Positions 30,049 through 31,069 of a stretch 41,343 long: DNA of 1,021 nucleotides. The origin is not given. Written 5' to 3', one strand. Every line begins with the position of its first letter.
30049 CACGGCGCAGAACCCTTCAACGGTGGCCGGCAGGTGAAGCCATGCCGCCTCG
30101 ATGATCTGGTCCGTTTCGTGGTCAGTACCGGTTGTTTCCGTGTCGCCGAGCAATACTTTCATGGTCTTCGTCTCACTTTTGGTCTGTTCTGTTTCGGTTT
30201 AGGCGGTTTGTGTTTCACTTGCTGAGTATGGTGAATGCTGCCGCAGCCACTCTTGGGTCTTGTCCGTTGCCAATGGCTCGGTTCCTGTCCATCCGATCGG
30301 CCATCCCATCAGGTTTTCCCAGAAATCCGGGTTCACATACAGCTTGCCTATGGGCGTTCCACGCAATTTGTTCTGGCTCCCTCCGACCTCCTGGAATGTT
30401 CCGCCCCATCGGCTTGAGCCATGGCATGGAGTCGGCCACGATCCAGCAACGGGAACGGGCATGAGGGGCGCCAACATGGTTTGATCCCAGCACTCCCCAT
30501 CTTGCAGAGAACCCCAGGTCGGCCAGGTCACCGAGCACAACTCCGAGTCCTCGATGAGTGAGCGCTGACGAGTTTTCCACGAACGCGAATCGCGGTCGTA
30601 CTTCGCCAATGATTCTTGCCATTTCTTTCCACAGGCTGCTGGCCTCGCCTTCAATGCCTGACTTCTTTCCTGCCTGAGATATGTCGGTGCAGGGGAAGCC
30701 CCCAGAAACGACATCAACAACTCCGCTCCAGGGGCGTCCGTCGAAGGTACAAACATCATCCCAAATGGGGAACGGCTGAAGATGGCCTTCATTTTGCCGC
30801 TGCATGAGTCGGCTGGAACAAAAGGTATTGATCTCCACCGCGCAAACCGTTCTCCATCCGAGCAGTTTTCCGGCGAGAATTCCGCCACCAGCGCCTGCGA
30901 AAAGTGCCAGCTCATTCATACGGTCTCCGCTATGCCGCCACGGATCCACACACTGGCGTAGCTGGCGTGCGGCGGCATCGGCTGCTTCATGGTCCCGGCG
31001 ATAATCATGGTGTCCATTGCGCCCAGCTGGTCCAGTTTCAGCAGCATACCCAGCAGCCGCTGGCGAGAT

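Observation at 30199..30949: Methyltransferase locus encodes two full-length, same-strand, out-of-frame ORFs that both look like real proteins (starts 4 nt apart in ATGAATG)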

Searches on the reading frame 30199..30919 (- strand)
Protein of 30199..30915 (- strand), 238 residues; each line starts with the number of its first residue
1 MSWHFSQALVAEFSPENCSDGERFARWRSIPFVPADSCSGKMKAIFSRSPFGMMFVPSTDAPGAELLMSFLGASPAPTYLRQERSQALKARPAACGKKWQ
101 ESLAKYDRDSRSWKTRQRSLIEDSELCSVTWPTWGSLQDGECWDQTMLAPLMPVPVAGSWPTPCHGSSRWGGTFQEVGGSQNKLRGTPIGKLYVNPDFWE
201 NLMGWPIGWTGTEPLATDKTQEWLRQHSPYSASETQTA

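Call 5: search_protein_families(library=pfam, proteins=[window:30215-30919:-, window:30199-30915:-], max_evalue=1)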
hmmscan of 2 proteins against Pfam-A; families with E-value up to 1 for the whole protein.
window:30215-30919:- (234 aa): 1 family
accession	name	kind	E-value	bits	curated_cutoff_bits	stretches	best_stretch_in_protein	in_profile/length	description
PF00145.23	DNA_methylase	-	4.3e-26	92.5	22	1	4-162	4-160/324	C-5 cytosine-specific DNA methylase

window:30199-30915:- (238 aa): 0 families

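Call 13: find_homologous_proteins(query=window:30199-30915:-, max_evalue=10)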
Query window:30199-30915:- (238 aa): 688 proteins with E <= 10 among 841 candidates; the best 120 are listed.
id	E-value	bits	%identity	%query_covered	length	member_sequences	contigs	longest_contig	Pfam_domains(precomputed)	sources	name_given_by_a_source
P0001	4.2e-116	405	76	100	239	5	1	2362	-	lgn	-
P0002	9.3e-110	384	73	98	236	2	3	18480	-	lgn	-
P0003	2.3e-103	363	71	97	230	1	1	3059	-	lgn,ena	-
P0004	2.5e-103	363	72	97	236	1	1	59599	-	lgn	-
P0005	6.8e-102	358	71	97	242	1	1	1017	-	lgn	-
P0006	3.5e-99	349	68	98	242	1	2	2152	-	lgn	-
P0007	2.9e-98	346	68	97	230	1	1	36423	-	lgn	-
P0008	1.1e-97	345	70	95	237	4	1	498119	-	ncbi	-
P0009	1.4e-97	344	67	96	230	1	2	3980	-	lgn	-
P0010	5.1e-97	342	67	100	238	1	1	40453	-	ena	-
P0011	2.6e-94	333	66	97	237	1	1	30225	-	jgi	jgi:hypothetical protein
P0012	6.6e-94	332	68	96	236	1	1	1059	-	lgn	-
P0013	2.4e-92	327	68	95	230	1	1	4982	-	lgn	-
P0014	2.6e-92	327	66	97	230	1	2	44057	-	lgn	-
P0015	1.0e-91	325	63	100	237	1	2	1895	-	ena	-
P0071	3.9e-60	221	82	50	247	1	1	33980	PF00145.24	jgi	jgi:hypothetical protein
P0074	1.1e-55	207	62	65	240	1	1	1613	PF00145.24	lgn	-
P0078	4.7e-52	195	55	68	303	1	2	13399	-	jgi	jgi:hypothetical protein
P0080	1.2e-51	194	52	75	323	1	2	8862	-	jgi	jgi:hypothetical protein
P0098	5.7e-48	182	41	93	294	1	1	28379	-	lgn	-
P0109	1.0e-46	178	53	62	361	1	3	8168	-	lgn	-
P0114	3.0e-46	176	48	77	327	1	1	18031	-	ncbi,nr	ncbi:MAG: hypothetical protein BWX86_00212 [Verrucomicrobia bacterium ADurb.Bin122]|nr:MAG: hypothet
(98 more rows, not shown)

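Call 21: find_related_loci(query=A1, collection=viral_contigs, flank=2500)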
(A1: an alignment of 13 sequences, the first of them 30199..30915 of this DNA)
Query A1 (238 aa) in viral_contigs; peptide patterns used: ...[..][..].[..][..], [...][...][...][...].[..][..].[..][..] (x = any residue, [..] = any of these).
599 stretches matched a pattern (row limit reached: there are more); 561 encode a relative of the query (tblastn E <= 1e-3); the best 80 are kept; 80 distinct loci.
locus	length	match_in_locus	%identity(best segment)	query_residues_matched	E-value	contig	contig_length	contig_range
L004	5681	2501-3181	70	1-227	4e-99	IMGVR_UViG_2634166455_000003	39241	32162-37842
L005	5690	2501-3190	66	1-230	8e-94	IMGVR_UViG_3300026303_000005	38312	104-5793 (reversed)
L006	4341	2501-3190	61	1-230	9e-87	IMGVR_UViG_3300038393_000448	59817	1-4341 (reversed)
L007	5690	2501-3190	61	1-230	2e-84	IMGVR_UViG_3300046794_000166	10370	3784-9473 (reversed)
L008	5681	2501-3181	59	1-227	2e-81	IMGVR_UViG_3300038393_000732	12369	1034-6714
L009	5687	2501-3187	45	1-230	1e-53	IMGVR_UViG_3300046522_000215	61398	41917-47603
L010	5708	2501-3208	44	1-230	1e-50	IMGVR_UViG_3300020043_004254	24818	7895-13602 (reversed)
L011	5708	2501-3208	44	1-236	1e-48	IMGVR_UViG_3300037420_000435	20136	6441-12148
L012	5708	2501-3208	44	1-236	1e-48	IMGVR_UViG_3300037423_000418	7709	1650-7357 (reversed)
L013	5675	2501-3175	44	1-227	3e-48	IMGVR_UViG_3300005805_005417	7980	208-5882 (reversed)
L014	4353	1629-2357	42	1-237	2e-47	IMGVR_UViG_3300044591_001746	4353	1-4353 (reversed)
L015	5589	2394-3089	43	1-234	5e-47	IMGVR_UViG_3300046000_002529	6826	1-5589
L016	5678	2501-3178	44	1-227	1e-46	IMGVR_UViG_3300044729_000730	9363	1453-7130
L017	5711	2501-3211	40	1-230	2e-46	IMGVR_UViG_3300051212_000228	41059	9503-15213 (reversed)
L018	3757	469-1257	40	1-234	2e-45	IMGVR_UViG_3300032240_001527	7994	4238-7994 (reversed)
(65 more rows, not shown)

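Call 22: find_related_loci(query=A1, collection=genome_contigs, flank=2500)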
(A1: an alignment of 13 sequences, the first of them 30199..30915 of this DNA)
Query A1 (238 aa) in genome_contigs; peptide patterns used: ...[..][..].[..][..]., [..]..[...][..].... (x = any residue, [..] = any of these).
507 stretches matched a pattern; 298 encode a relative of the query (tblastn E <= 1e-3); the best 80 are kept; 80 distinct loci.
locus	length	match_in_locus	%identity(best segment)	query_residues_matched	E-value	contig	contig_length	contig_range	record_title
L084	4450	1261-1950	66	1-230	8e-94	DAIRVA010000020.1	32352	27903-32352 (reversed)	MAG TPA_asm: Lysobacter sp. isolate CTOTU24505 NODE_877_length_32352_cov_32.705050, whole genome shotgun sequence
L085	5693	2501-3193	63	1-231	1e-90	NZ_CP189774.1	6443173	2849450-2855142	Pseudomonas nitroreducens strain TX1 chromosome, complete genome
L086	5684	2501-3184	64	1-228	7e-90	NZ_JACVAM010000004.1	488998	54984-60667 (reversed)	Pseudomonas sp. PDM16 NODE_4_length_488998_cov_47.532106, whole genome shotgun sequence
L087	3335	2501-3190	63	1-230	3e-89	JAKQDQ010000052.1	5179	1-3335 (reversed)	MAG: Verrucomicrobiota bacterium isolate USDE_maxbin.059_sub k141_1270901, whole genome shotgun sequence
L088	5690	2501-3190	58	1-230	9e-82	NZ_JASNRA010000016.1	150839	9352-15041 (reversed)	Massilia sp. YIM B02443 Scaffold16, whole genome shotgun sequence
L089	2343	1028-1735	56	1-236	2e-70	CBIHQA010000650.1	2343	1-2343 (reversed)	MAG TPA_asm: uncultured Neisseriales bacterium isolate SRR18156187_metabat2_20 genome assembly, contig: ERZ27336840.1178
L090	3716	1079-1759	46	2-223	6e-50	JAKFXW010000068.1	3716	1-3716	MAG: Gallionellaceae bacterium isolate ND4_Bin_6 ND4_0001932, whole genome shotgun sequence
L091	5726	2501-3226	42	8-234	3e-47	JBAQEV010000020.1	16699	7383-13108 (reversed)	MAG: Candidatus Saccharimonadales bacterium isolate MFD12003_ilm_asm_bin72 k127_200412, whole genome shotgun sequence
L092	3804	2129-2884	42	1-227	2e-44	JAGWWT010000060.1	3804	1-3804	MAG: Patescibacteria group bacterium isolate REEB45 contig-150_33177, whole genome shotgun sequence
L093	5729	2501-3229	41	1-238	2e-43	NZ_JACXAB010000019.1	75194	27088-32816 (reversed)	Microvirga sp. strain BT688 NODE_19_length_75194_cov_25.410240, whole genome shotgun sequence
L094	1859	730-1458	40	7-230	9e-42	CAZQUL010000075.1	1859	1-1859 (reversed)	MAG TPA_asm: uncultured Gammaproteobacteria bacterium isolate SRP257259_co1_238 genome assembly, contig: NODE_130182_len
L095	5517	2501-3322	39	1-230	3e-41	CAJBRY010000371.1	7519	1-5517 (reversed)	MAG: uncultured Geobacteraceae bacterium isolate Loc090519-8-7m_bin-1533 genome assembly, contig: bin-1533:371/804, whol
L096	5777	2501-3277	39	1-228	8e-41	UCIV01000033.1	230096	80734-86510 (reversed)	Rhizobiales bacterium isolate AFS084561 genome assembly, contig: contig_33, whole genome shotgun sequence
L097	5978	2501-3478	48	1-234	4e-40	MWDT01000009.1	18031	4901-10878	MAG: Verrucomicrobia bacterium ADurb.Bin122 BWX86_contig000009, whole genome shotgun sequence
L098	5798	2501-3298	39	1-234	3e-40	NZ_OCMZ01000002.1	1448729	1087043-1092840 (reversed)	Nitrosovibrio sp. Nv4, whole genome shotgun sequence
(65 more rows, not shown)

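Call 28: search_protein_families(library=phrogs, proteins=[window:30215-30919:-, window:30199-30915:-], max_evalue=0.01)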
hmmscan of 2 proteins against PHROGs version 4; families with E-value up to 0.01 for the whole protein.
window:30215-30919:- (234 aa): 5 families
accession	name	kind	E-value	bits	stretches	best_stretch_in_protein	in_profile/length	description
phrog_363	-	other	2.1e-53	182.6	1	1-231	54-311/327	DNA methyltransferase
phrog_116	-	other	1.2e-33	117.5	1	5-162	212-371/779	DNA methyltransferase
phrog_29583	-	other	3e-23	83.3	1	20-165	31-191/468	DNA methyltransferase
phrog_32758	-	other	1.2e-14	55.4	1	127-162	7-42/154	DNA methyltransferase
phrog_5999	-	other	0.00026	22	1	5-87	7-88/109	DNA methyltransferase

window:30199-30915:- (238 aa): 4 families
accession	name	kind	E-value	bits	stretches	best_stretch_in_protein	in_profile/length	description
phrog_1008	-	other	9.9e-17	62.3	2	60-164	31-139/329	DNA methyltransferase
phrog_26627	-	unknown function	1.7e-09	38.8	1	194-228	35-69/71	-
phrog_35493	-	unknown function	2.9e-09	38.1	1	194-227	32-65/68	-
phrog_27243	-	unknown function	0.0068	17.2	1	193-227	179-211/248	-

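Call 29: search_protein_families(library=ncbifam, proteins=[window:30215-30919:-, window:30199-30915:-], max_evalue=0.1)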
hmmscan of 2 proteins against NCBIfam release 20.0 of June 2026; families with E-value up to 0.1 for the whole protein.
window:30215-30919:- (234 aa): 1 family
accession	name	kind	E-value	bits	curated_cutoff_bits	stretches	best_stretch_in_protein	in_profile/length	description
TIGR00675.1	dcm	superfamily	1.7e-19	70.6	100.65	1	6-163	4-160/329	DNA (cytosine-5-)-methyltransferase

window:30199-30915:- (238 aa): 0 families

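Call 30: search_solved_structures(query=A1, max_evalue=10, show_alignments=3)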
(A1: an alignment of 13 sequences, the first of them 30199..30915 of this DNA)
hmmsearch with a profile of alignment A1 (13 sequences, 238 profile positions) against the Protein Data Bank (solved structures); distinct sequences matched with E-value up to 10: 3.
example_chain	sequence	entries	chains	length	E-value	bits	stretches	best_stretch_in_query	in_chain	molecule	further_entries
3nng_A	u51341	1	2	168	0.069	15.8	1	127-156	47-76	uncharacterized protein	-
6v7m_A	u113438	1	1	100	0.091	15.4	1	64-130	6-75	Apolipoprotein E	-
1p15_A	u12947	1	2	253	0.18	14.4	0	128-172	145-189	Protein-tyrosine phosphatase alpha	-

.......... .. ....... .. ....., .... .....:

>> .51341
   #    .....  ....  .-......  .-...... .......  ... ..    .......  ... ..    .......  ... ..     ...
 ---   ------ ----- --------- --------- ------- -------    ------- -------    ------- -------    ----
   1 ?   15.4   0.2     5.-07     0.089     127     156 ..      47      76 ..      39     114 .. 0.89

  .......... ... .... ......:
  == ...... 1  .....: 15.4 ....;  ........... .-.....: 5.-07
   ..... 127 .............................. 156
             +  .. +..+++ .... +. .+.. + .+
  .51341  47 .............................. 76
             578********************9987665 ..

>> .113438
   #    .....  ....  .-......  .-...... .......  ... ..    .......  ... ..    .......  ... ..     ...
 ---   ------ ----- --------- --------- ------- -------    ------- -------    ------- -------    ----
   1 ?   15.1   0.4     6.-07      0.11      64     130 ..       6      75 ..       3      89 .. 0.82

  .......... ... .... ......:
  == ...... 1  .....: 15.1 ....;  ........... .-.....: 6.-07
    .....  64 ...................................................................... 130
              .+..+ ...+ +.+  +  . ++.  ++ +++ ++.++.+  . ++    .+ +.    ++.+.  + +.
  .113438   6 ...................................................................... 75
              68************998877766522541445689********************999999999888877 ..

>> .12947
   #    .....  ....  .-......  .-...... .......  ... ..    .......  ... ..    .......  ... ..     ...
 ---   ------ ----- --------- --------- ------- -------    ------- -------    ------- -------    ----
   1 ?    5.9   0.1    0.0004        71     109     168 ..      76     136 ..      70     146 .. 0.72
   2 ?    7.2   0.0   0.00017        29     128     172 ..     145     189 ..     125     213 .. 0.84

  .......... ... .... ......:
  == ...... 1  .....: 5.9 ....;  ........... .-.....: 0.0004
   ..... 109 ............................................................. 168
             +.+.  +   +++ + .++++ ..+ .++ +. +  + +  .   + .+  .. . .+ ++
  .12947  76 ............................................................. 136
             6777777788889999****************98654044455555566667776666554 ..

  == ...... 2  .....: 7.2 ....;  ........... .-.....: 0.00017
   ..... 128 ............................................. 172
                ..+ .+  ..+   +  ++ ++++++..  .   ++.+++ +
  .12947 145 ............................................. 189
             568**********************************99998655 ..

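Call 34: find_related_loci(query=A2, collection=viral_contigs, flank=1500)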
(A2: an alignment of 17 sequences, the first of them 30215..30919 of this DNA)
Query A2 (234 aa) in viral_contigs; peptide patterns used: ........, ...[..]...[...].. (x = any residue, [..] = any of these).
599 stretches matched a pattern (row limit reached: there are more); 574 encode a relative of the query (tblastn E <= 1e-3); the best 80 are kept; 80 distinct loci.
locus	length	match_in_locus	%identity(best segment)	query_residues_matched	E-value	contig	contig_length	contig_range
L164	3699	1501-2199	81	1-233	1e-116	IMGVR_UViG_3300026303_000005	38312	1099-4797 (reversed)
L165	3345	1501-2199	79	1-233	2e-116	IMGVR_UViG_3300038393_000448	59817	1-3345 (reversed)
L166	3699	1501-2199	79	1-233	8e-112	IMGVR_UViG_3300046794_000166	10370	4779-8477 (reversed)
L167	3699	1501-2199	77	1-233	3e-108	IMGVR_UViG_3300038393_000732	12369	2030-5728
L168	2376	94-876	55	1-234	6e-85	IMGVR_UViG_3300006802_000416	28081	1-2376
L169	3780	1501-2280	57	1-233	3e-81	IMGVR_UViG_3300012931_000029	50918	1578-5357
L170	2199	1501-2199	58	1-233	8e-82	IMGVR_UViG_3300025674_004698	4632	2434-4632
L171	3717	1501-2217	60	1-232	5e-78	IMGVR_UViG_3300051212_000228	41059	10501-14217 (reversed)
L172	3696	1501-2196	62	1-233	2e-77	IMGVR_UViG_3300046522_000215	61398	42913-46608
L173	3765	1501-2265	60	1-233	4e-77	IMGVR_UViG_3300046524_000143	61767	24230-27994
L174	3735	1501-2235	60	1-233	7e-77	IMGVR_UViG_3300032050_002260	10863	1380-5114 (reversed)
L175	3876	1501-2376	48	1-234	2e-76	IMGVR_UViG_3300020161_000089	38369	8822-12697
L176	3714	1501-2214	61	1-232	2e-76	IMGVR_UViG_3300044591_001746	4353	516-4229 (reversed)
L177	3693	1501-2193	61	1-233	1e-75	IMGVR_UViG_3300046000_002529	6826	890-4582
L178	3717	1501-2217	60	1-233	2e-75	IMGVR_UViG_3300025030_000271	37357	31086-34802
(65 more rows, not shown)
